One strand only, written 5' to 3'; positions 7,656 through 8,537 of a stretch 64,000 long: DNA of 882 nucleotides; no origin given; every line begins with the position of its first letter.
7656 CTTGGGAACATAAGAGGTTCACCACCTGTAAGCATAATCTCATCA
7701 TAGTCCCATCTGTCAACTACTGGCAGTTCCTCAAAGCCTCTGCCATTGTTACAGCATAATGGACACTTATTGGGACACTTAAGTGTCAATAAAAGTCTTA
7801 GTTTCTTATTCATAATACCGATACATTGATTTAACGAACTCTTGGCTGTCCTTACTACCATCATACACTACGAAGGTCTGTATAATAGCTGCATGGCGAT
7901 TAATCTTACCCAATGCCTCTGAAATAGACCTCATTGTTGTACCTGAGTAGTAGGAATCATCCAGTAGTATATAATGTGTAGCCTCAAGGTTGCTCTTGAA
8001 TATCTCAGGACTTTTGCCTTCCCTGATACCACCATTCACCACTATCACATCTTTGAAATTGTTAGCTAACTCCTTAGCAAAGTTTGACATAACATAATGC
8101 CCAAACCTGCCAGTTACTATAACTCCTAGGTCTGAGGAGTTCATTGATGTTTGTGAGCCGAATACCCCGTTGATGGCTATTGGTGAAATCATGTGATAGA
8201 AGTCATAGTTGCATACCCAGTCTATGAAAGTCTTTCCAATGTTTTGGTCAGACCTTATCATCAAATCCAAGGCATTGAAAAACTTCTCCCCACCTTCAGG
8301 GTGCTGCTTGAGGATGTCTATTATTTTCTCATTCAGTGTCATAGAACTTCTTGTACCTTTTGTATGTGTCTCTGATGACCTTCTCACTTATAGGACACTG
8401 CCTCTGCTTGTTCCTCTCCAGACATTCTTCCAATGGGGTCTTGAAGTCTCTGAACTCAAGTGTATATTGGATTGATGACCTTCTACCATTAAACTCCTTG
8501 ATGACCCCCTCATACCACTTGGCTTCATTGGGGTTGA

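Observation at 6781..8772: Operon of HAD phosphatase, second NrdG-like radical-SAM enzyme, PRTase and T4-Pnk-like kinase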

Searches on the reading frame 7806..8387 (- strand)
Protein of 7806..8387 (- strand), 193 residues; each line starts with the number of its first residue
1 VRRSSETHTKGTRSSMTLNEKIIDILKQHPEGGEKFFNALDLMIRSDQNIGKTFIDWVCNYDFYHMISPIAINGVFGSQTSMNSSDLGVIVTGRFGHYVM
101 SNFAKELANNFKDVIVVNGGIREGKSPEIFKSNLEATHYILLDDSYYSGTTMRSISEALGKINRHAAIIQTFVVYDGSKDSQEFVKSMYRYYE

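Call 3: search_protein_families(library=pfam, proteins=[window:7806-8387:-], max_evalue=1)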
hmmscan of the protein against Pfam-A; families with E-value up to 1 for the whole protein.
window:7806-8387:- (193 aa): 2 families
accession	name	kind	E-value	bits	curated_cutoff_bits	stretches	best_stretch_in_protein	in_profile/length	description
PF24390.1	PRTase-CE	-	0.0016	18.8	27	1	101-167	82-139/253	PRTase-CE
PF00156.33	Pribosyltran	-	0.006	16.4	26.3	1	132-183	83-132/158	Phosphoribosyl transferase domain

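Call 4: search_protein_families(library=phrogs, proteins=[window:7806-8387:-], max_evalue=0.01)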
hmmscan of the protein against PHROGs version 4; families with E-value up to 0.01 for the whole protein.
window:7806-8387:- (193 aa): 0 families

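Call 8: search_protein_families(library=ncbifam, proteins=[window:7806-8387:-], max_evalue=1)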
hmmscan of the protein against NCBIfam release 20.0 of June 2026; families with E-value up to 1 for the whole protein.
window:7806-8387:- (193 aa): 4 families
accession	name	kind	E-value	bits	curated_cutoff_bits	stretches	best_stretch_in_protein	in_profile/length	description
NF003547.0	PRK05205.1-3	equivalog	0.00044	20.1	230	1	122-175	95-148/194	bifunctional pyr operon transcriptional regulator/uracil phosphoribosyltransferase PyrR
NF003549.0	PRK05205.1-5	equivalog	0.006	16.1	138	1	131-177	94-140/182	bifunctional pyr operon transcriptional regulator/uracil phosphoribosyltransferase PyrR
NF003548.0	PRK05205.1-4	equivalog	0.043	13.6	218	1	126-177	80-131/173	bifunctional pyr operon transcriptional regulator/uracil phosphoribosyltransferase PyrR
TIGR00201.1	comF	subfamily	0.16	11.8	233.55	1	132-171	148-185/190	ComF family protein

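Call 16: find_homologous_proteins(query=window:7806-8342:-, max_evalue=0.001)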
Query window:7806-8342:- (178 aa): 76 proteins with E <= 0.001 among 110 candidates.
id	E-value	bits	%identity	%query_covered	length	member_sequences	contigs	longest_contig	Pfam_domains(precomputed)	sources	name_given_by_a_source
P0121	2.0e-108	378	95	100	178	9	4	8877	-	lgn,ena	-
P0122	6.4e-95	334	83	100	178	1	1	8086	-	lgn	-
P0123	2.5e-73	264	65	100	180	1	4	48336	-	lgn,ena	-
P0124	4.7e-69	250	63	99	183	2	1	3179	-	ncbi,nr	ncbi:MAG: hypothetical protein IJV29_18495 [Butyrivibrio sp.]|nr:hypothetical protein [Butyrivibrio 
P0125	2.9e-64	234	59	99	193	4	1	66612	-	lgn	-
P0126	2.2e-62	228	58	99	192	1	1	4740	-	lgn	-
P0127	6.6e-51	191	55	99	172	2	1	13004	-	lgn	-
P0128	8.0e-51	190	52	100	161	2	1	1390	-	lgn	-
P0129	4.7e-50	188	53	99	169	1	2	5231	-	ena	-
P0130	4.3e-49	185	53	100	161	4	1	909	-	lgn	-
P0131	6.3e-48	181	51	99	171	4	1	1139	-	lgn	-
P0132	2.1e-47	179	51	99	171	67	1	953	-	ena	-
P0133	3.6e-47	179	50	99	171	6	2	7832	-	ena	-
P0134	6.4e-47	178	54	100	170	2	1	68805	-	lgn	-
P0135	7.9e-47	177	52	99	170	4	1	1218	-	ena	-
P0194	6.3e-20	90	37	100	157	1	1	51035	PF00156.34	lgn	-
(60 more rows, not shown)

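Call 53: search_solved_structures(query=A2, max_evalue=10, show_alignments=3)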
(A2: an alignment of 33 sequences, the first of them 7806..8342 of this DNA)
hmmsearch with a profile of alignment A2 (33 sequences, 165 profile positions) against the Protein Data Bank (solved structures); distinct sequences matched with E-value up to 10: 9.
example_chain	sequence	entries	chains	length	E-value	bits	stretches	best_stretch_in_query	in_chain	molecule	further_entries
4rqa_A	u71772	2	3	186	0.0057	20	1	59-134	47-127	Hypoxanthine phosphoribosyltransferase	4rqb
4p80_A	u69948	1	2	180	0.11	15.9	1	102-146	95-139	Ancestral PyrR protein (Green)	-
4p81_A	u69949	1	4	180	0.12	15.8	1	102-146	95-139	Ancestral PyrR protein (Orange)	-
1a3c_A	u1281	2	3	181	0.33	14.3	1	102-146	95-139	PYRIMIDINE OPERON REGULATORY PROTEIN PYRR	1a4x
4p82_A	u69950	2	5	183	0.34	14.3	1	102-146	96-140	Bifunctional protein PyrR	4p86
4p3k_A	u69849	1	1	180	0.38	14.1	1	102-146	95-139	Ancestral PyrR protein (Plum)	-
4p84_A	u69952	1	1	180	0.39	14.1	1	102-146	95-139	Bifunctional protein PyrR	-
2aa1_B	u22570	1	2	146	0.44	13.9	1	18-85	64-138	Hemoglobin beta-C chain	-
1ufr_A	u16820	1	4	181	1.4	12.3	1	102-144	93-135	pyr mRNA-binding attenuation protein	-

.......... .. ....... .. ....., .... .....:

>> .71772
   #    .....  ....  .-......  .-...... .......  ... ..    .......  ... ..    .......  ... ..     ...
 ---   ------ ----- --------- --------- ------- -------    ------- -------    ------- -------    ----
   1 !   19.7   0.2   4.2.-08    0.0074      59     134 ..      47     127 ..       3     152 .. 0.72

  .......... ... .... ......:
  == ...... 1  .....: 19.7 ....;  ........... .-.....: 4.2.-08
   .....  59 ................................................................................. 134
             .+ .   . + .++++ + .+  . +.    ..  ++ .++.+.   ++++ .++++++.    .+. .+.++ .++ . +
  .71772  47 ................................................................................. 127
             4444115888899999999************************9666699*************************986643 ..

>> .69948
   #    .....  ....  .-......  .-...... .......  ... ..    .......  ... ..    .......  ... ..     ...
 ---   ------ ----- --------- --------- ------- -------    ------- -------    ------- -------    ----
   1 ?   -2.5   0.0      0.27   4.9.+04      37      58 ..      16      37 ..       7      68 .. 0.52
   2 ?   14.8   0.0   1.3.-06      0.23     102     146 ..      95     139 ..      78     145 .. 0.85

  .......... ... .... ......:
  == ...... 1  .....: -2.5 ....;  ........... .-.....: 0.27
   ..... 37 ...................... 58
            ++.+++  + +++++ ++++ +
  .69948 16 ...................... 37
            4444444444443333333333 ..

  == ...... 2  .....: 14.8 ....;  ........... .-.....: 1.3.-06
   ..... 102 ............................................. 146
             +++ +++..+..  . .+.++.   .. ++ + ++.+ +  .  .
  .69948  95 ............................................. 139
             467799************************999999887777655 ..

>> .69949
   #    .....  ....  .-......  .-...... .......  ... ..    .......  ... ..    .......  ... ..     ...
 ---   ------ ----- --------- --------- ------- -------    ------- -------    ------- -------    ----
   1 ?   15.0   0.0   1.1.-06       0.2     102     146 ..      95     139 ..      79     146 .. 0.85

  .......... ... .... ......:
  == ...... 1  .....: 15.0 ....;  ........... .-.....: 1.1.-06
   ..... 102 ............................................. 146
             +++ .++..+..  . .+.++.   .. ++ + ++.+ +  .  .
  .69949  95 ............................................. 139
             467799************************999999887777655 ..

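Call 59: predict_structure(alignment_id=A2)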
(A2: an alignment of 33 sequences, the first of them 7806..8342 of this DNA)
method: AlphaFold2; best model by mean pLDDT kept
length: 178 residues; sequences in the alignment: 33
mean_pLDDT: 86.5   pTM: 0.84
mean pLDDT of the five models: 86.5, 86.2, 86.2, 85.7, 85.1
residues with pLDDT >= 90: 97; 70-90: 63; 50-70: 17; < 50: 1
segments of 3 or more residues with pLDDT < 50: none
pLDDT, mean of each block of 10 residues (from residue 1): 71 75 83 92 94 62 72 95 97 98 87 94 94 89 93 93 86 81
secondary structure, 60 per line:
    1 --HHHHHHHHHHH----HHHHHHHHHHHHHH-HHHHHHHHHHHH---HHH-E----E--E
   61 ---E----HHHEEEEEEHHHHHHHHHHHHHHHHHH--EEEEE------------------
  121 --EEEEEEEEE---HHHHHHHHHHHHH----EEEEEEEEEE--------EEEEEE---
elements in order: H3-13 H18-31 H33-44 E72-77 H78-95 E98-102 E123-131 H135-147 E152-161 E170-175

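Call 72: search_dna_similar(query=window:7806-8342:-, collection=phages, mode=protein, max_rows=45, rows=spread, max_evalue=0.001)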
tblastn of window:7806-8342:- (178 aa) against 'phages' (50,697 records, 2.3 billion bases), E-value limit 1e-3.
Records with a match: 30; places in all: 30; records where one place covers at least 80% of the query: 30.
Best place of each record, by identity: <60% 30.
By first word of the organism name: Bacteroides 26; uncultured 3; Kehishuvirus 1.
By host as written in the record: Bacteroides intestinalis DSM 108646 24; - 3; Bacteroides intestinalis APC919/174 2; Bacteroides cellulosilyticus 1.
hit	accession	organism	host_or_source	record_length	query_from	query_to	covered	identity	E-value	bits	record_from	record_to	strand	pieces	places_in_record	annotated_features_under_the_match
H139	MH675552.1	Bacteroides phage crAss001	Bacteroides intestinalis APC919/174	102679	1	176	99%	46.0%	2e-37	141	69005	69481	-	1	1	orotate/hypoxanthine phosphoribosyltransferase | polynucleotide kinase/phosphatase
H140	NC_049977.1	Bacteroides phage crAss001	Bacteroides intestinalis APC919/174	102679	1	176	99%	46.0%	2e-37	141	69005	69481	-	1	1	orotate/hypoxanthine phosphoribosyltransferase | phosphoheptose isomerase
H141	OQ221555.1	Bacteroides phage PhiCrAssBcn20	Bacteroides intestinalis DSM 108646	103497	1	176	99%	46.0%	2e-37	141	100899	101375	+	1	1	orotate/hypoxanthine phosphoribosyltransferase | polynucleotide kinase/phosphatase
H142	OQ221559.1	Bacteroides phage PhiCrAssBcn24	Bacteroides intestinalis DSM 108646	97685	1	176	99%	45.5%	7e-37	140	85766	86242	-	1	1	orotate/hypoxanthine phosphoribosyltransferase | polynucleotide kinase/phosphatase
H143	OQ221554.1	Bacteroides phage PhiCrAssBcn19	Bacteroides intestinalis DSM 108646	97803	1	176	99%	45.5%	7e-37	140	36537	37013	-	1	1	orotate/hypoxanthine phosphoribosyltransferase | polynucleotide kinase/phosphatase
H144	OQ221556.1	Bacteroides phage PhiCrAssBcn21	Bacteroides intestinalis DSM 108646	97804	1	176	99%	45.5%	7e-37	140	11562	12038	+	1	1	orotate/hypoxanthine phosphoribosyltransferase | polynucleotide kinase/phosphatase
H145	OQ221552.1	Bacteroides phage PhiCrAssBcn17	Bacteroides intestinalis DSM 108646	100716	1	176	99%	45.5%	2e-36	139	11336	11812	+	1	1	orotate/hypoxanthine phosphoribosyltransferase | polynucleotide kinase/phosphatase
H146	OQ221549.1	Bacteroides phage PhiCrAssBcn14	Bacteroides intestinalis DSM 108646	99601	1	176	87%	51.0%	1e-30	156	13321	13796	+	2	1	orotate/hypoxanthine phosphoribosyltransferase | polynucleotide kinase/phosphatase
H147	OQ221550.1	Bacteroides phage PhiCrAssBcn15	Bacteroides intestinalis DSM 108646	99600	1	176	87%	51.0%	1e-30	156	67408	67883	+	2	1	orotate/hypoxanthine phosphoribosyltransferase (x2) | polynucleotide kinase/phosphatase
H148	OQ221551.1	Bacteroides phage PhiCrAssBcn16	Bacteroides intestinalis DSM 108646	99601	1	176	87%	51.0%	1e-30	156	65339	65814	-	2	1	orotate/hypoxanthine phosphoribosyltransferase (x2) | polynucleotide kinase/phosphatase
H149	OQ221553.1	Bacteroides phage PhiCrAssBcn18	Bacteroides intestinalis DSM 108646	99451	1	176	87%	51.0%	1e-30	156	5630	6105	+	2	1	orotate/hypoxanthine phosphoribosyltransferase (x2) | polynucleotide kinase/phosphatase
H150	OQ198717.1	Kehishuvirus sp. 'tikkala'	Bacteroides cellulosilyticus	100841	1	176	99%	44.9%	2e-36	138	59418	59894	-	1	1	orotate/hypoxanthine phosphoribosyltransferase | polynucleotide kinase/phosphatase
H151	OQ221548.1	Bacteroides phage PhiCrAssBcn13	Bacteroides intestinalis DSM 108646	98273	1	176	99%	44.3%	6e-36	137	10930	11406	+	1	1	orotate/hypoxanthine phosphoribosyltransferase | polynucleotide kinase/phosphatase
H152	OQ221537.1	Bacteroides phage PhiCrAssBcn2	Bacteroides intestinalis DSM 108646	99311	1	176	99%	43.8%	1e-35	136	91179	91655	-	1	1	orotate/hypoxanthine phosphoribosyltransferase | polynucleotide kinase/phosphatase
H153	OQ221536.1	Bacteroides phage PhiCrAssBcn1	Bacteroides intestinalis DSM 108646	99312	1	176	99%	43.8%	1e-35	136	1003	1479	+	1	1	orotate/hypoxanthine phosphoribosyltransferase | polynucleotide kinase/phosphatase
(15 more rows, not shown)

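Call 83: search_protein_families(library=padloc, proteins=[window:7806-8342:-], max_evalue=0.01)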
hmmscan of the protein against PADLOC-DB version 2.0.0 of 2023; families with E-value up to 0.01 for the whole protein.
window:7806-8342:- (178 aa): 0 families
